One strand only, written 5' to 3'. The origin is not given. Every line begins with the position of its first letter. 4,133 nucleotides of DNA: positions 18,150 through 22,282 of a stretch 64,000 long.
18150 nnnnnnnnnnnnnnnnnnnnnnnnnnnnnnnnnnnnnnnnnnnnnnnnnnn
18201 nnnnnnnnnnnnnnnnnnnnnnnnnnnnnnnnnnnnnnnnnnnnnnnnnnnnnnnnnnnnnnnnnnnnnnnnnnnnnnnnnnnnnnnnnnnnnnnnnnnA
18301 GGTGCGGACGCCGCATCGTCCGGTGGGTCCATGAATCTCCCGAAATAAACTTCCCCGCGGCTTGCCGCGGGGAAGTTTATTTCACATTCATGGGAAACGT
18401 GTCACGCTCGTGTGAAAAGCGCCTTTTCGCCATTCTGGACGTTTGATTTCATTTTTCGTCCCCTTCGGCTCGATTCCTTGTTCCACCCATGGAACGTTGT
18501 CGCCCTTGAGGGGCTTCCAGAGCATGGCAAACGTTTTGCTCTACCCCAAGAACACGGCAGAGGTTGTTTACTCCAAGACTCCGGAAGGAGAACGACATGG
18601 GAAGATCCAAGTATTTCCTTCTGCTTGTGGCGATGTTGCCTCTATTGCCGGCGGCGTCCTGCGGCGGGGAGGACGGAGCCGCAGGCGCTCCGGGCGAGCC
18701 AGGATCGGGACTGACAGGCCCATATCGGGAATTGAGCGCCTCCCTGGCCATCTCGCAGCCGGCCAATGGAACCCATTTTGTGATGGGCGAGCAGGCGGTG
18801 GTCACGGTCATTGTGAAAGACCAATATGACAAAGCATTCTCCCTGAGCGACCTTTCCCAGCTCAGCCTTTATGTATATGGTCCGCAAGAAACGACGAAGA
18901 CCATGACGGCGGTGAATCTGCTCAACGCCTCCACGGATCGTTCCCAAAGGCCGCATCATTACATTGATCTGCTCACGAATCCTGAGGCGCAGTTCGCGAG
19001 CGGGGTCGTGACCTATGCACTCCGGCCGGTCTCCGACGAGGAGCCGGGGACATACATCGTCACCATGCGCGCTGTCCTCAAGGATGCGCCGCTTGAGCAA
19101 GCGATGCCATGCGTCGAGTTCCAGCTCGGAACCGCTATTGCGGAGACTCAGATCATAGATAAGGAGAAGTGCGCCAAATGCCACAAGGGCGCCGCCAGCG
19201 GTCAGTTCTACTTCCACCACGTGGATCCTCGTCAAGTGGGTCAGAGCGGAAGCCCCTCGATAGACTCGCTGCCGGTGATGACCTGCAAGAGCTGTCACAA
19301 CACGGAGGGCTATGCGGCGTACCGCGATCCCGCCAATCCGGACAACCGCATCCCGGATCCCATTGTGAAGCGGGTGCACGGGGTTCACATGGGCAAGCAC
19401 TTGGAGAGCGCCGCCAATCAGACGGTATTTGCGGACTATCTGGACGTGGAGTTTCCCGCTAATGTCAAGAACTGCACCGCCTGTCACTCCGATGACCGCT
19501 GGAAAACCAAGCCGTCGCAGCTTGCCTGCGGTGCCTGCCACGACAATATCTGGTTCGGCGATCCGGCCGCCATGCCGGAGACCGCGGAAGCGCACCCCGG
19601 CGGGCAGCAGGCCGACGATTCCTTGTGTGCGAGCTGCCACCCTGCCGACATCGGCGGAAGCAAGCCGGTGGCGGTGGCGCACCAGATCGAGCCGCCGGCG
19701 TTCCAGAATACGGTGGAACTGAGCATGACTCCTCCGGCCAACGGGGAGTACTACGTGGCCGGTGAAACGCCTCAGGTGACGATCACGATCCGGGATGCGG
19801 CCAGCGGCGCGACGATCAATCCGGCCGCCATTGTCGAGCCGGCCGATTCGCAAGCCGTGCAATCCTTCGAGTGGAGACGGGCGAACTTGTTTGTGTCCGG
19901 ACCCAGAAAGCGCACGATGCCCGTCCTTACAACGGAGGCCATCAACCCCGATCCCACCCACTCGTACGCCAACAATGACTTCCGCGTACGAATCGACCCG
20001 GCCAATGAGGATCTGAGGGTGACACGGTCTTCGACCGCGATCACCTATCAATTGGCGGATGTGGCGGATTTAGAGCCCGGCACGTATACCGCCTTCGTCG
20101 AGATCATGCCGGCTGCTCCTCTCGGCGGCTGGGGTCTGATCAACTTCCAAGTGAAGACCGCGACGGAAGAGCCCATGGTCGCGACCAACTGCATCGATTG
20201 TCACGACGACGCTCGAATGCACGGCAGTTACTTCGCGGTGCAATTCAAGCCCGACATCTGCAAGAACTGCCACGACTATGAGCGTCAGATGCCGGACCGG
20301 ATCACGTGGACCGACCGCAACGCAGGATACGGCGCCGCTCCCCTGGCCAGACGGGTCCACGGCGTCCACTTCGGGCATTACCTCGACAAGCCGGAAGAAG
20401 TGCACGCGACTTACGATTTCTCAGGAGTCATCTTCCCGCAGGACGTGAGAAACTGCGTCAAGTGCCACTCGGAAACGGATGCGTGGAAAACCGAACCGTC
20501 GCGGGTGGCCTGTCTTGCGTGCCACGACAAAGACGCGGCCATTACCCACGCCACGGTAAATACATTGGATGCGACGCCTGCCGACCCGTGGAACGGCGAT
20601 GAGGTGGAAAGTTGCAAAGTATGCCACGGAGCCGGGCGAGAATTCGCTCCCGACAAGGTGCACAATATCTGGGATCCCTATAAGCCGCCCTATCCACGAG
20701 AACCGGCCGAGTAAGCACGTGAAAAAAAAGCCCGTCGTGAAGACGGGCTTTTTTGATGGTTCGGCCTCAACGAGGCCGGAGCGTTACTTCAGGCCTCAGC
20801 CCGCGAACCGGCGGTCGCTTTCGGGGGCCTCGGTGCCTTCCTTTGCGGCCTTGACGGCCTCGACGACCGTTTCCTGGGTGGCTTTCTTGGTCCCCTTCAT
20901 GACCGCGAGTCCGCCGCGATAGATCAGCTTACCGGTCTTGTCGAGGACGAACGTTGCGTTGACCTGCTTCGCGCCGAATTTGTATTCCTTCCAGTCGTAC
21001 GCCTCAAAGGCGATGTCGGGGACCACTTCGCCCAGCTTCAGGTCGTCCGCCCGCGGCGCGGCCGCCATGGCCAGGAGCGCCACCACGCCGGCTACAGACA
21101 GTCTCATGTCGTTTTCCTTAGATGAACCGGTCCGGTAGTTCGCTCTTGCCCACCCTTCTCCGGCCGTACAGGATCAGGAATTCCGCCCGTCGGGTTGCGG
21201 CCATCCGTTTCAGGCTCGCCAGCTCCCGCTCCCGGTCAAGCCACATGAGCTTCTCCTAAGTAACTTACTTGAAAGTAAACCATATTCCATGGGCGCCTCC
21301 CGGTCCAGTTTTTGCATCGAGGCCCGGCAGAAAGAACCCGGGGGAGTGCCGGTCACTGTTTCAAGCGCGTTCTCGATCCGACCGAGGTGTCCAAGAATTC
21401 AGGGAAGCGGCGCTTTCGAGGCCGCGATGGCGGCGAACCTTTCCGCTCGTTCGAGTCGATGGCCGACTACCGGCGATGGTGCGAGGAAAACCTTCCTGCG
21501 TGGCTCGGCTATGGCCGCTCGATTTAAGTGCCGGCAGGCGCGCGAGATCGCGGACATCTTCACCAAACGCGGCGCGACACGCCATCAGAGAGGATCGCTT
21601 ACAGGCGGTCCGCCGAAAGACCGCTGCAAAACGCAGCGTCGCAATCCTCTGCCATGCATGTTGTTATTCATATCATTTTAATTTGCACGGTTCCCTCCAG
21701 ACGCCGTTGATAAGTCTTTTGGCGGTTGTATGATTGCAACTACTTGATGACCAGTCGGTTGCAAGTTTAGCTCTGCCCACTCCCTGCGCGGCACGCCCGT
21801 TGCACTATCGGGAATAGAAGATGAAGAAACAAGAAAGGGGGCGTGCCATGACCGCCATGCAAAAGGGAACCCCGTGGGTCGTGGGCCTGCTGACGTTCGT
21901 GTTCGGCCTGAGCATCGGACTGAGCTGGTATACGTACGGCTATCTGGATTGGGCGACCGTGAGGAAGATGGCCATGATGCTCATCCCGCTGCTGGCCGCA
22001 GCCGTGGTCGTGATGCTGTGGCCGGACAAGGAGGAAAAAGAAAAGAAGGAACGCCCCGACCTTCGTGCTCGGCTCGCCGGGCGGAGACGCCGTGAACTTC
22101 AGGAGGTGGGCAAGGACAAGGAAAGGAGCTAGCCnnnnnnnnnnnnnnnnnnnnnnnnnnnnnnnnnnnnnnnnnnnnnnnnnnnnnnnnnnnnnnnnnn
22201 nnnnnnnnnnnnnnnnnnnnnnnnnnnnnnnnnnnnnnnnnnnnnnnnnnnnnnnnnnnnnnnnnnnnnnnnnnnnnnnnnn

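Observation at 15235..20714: Kinase + sigma-54 activator directly upstream of a -24/-12 promoter driving the second decaheme cytochrome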

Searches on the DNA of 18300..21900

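Call 60: search_rna_families(source=window, start=18300, end=21900, threshold=evalue, max_evalue=1)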
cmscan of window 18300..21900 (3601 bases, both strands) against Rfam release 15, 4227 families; matches with E-value up to 1: 4.
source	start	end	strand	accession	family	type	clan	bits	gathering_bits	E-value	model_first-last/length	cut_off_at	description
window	20674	20755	+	RF02891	AgrB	Gene; antisense;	-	27.2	40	0.12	1-84/84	no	ArsR-gov region gene B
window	20722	20798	-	RF01772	rnk_pseudo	Cis-reg; leader;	-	24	55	0.53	1-108/108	no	Pseudomonas rnk leader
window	20724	20754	-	RF00506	Thr_leader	Cis-reg; leader;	-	21.9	55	0.62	81-115/118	no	Threonine operon leader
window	20674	20751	+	RF00624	P9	Gene;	-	20.5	43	0.33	1-74/74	no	Pseudomonas sRNA P9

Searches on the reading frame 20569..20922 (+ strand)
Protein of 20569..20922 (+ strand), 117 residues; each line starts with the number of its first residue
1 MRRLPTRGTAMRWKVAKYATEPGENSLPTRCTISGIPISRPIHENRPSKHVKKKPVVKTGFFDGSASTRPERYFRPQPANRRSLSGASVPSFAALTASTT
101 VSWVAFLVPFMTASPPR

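Call 6: search_protein_families(library=pfam, proteins=[window:20569-20922:+])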
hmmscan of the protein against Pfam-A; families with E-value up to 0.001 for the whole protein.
window:20569-20922:+ (117 aa): 0 families

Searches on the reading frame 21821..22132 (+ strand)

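Call 6: search_protein_families(library=pfam, proteins=[window:21821-22132:+])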
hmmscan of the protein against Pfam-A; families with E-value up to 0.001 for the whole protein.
window:21821-22132:+ (103 aa): 0 families

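Call 50: search_protein_families(library=ncbifam, proteins=[window:21848-22132:+], max_evalue=0.01)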
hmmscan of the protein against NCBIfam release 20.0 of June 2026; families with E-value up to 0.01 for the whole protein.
window:21848-22132:+ (94 aa): 0 families

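Call 88: search_protein_families(library=pfam, proteins=[window:21848-22132:+], max_evalue=1)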
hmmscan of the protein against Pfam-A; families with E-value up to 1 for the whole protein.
window:21848-22132:+ (94 aa): 1 family
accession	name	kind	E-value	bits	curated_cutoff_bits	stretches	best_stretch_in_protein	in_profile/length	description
PF14030.11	DUF4245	-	0.073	13.5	30.1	1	37-81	5-49/165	Protein of unknown function (DUF4245)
